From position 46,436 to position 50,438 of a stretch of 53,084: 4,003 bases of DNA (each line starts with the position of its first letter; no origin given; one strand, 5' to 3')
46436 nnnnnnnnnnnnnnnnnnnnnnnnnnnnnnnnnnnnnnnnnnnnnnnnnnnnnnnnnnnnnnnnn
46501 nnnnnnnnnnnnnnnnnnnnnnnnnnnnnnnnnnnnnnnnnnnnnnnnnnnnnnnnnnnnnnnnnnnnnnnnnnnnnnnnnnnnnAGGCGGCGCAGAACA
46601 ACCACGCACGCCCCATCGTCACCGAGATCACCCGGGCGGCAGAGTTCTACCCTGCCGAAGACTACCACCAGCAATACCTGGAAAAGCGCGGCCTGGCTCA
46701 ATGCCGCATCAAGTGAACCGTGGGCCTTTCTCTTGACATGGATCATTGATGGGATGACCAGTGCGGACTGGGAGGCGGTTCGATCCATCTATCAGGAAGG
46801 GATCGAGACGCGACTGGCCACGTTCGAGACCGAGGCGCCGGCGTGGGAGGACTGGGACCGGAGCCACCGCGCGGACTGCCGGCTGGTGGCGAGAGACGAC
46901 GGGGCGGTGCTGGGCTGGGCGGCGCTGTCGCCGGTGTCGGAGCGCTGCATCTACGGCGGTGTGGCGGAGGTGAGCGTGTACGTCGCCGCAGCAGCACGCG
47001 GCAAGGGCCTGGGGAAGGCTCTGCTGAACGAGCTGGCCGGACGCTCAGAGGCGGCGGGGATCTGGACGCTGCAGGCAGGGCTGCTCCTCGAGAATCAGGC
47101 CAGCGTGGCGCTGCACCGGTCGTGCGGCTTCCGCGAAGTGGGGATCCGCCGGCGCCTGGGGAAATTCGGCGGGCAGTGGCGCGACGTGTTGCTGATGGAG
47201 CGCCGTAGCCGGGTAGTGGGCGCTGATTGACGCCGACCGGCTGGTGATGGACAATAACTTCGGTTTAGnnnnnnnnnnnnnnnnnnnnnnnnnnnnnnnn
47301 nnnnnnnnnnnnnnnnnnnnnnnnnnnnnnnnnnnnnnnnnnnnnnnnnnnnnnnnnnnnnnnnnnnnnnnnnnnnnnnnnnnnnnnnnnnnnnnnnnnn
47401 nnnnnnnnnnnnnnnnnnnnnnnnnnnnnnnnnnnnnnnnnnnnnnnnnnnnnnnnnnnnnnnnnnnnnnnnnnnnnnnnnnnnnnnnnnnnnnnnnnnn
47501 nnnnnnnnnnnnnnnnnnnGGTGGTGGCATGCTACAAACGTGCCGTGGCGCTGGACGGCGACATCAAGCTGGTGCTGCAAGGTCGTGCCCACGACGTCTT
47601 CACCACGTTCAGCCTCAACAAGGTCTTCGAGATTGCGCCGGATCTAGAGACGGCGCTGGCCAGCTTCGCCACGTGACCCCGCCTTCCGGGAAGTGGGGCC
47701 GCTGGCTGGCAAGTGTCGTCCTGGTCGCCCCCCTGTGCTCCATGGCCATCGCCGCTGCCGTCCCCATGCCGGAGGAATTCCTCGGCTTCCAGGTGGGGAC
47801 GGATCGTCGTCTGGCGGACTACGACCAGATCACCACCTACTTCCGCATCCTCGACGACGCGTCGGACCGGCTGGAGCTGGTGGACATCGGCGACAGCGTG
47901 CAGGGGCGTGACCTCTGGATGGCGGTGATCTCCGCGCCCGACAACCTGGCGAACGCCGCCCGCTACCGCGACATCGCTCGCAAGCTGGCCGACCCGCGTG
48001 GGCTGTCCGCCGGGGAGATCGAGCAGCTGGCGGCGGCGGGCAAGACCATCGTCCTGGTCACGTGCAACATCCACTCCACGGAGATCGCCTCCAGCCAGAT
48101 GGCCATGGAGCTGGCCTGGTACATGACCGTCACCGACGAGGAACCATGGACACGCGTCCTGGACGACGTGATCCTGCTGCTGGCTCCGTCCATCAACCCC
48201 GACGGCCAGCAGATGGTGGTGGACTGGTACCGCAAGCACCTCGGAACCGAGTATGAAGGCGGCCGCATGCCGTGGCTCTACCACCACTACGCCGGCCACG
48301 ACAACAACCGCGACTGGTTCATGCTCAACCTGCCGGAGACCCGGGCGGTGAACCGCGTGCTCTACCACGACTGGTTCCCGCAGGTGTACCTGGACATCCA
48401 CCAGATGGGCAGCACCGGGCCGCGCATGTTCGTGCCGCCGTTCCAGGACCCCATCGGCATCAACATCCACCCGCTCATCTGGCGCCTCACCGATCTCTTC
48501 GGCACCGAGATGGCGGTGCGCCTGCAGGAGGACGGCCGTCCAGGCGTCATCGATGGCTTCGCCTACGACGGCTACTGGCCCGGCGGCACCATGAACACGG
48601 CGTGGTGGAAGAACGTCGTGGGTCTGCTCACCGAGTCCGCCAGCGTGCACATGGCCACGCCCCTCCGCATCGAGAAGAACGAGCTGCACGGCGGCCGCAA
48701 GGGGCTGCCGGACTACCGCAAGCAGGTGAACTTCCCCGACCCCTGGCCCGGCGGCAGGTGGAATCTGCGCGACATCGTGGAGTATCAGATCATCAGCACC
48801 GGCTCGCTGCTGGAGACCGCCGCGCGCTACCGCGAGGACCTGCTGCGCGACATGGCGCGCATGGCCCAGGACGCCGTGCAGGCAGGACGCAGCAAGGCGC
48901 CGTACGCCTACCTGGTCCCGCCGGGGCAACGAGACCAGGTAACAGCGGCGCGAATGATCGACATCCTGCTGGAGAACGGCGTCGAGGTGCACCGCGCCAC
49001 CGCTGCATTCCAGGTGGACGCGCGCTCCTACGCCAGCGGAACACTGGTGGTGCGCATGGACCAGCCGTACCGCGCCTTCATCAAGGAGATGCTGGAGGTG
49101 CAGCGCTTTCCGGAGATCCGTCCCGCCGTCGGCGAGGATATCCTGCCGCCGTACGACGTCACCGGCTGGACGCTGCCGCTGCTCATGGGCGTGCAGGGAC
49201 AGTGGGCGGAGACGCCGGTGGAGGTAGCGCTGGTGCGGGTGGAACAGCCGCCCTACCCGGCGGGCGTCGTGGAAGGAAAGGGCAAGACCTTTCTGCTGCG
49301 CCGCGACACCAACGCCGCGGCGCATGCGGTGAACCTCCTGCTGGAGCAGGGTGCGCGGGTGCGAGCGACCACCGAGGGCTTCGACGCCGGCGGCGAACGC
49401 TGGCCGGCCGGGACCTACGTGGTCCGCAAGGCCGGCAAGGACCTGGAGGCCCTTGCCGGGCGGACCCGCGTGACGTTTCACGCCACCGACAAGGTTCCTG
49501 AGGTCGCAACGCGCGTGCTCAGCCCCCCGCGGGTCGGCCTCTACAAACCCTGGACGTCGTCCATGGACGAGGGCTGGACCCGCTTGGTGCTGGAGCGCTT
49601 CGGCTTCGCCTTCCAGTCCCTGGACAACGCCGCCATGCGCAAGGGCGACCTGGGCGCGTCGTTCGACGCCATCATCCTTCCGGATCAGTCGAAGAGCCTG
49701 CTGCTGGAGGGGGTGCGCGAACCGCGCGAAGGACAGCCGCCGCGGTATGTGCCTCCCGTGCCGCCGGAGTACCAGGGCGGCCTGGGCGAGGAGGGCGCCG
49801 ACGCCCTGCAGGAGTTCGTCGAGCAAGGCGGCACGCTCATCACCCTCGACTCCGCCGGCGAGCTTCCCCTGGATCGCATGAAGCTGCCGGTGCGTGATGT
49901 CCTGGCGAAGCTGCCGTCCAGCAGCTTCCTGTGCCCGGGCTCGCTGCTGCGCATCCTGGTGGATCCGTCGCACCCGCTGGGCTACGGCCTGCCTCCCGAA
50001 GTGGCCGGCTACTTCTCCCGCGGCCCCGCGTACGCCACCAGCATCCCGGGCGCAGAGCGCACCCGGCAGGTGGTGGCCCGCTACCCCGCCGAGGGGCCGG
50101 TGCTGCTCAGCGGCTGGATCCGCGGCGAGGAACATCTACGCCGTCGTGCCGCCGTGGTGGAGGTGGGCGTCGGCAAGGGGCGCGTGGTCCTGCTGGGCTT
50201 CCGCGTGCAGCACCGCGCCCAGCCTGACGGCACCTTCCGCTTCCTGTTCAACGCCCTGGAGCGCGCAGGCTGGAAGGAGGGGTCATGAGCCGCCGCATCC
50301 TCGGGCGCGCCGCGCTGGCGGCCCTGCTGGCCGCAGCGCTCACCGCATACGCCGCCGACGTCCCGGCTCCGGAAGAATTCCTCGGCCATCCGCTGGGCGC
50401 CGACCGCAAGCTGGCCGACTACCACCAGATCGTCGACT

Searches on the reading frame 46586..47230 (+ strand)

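Call 47: search_protein_families(library=pfam, proteins=[window:46586-47230:+], max_evalue=0.00001)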
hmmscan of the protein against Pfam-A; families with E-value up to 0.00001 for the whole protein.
window:46586-47230:+ (214 aa): 4 families
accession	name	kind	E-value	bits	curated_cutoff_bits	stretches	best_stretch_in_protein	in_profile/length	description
PF00583.31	Acetyltransf_1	-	4.7e-16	59.5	20.7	1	80-182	20-116/116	Acetyltransferase (GNAT) family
PF13508.13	Acetyltransf_7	-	3.9e-11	43.6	27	1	100-184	6-84/84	Acetyltransferase (GNAT) domain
PF13420.13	Acetyltransf_4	-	7.2e-09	36.3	24.3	1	57-201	4-153/155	Acetyltransferase (GNAT) domain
PF13302.13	Acetyltransf_3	-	4.2e-06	27.9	25.4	1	80-183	44-138/138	Acetyltransferase (GNAT) domain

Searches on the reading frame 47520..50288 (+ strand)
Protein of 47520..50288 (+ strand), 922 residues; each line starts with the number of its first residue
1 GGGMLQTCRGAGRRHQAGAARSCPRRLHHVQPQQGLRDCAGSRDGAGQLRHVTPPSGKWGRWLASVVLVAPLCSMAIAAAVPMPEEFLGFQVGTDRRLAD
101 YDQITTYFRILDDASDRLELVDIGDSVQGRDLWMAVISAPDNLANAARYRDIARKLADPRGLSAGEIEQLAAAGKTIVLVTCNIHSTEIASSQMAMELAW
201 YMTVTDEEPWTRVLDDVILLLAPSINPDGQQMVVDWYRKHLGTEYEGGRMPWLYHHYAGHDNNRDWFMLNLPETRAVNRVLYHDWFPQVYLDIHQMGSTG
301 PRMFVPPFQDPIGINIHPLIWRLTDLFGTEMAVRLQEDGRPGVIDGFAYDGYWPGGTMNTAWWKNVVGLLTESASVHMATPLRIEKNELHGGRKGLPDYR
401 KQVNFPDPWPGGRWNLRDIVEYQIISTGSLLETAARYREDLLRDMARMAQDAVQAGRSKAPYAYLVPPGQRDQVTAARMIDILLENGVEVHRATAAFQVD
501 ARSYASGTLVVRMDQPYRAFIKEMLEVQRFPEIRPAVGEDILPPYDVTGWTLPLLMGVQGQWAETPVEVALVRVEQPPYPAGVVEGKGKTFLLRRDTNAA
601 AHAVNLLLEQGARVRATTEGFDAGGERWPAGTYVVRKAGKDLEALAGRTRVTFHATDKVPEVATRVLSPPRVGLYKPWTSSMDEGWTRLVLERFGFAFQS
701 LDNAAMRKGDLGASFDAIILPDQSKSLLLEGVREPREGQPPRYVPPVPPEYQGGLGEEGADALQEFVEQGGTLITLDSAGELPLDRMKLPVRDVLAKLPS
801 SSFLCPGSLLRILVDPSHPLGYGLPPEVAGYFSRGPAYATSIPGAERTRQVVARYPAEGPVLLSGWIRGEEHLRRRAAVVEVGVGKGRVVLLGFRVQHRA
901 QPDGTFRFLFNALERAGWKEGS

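Call 47: search_protein_families(library=pfam, proteins=[window:47520-50288:+], max_evalue=0.00001)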
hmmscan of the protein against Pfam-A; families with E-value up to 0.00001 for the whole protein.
window:47520-50288:+ (922 aa): 1 family
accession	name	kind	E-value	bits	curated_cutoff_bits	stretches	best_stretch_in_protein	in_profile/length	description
PF00246.29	Peptidase_M14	-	1.9e-20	74.1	21.6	1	112-266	10-133/286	Zinc carboxypeptidase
